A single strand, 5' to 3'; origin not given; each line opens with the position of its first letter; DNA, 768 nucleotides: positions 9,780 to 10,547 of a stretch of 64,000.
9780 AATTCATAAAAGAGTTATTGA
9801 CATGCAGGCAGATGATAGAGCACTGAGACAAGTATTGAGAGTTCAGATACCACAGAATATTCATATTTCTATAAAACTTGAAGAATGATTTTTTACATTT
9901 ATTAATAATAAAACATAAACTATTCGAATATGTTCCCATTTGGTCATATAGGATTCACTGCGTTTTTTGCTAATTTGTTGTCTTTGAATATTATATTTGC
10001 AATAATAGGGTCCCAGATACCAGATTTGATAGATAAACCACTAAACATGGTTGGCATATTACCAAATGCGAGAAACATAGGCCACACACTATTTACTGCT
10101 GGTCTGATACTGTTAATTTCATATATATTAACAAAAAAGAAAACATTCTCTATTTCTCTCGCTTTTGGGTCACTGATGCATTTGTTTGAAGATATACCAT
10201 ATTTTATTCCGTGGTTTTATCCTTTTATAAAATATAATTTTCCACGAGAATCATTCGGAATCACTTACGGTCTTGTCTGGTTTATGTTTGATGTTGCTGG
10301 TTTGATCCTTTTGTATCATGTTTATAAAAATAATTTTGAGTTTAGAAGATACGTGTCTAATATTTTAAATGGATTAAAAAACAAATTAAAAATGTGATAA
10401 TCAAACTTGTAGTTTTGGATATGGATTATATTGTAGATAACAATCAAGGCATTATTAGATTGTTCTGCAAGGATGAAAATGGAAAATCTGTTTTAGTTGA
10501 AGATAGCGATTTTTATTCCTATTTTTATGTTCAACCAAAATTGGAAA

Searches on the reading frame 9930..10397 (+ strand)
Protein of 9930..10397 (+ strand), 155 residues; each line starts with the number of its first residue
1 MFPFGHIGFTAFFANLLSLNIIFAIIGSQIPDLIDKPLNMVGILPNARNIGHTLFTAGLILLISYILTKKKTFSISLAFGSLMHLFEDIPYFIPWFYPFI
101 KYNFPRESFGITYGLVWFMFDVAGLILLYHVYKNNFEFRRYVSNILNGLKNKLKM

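Call 76: search_protein_families(library=pfam, proteins=[window:9930-10397:+], max_evalue=0.001)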
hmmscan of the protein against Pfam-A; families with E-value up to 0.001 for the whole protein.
window:9930-10397:+ (155 aa): 1 family
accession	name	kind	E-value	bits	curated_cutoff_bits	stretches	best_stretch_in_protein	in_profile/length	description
PF04307.19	YdjM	-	1.1e-10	41.8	29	1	18-125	27-145/176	YdjM inner membrane protein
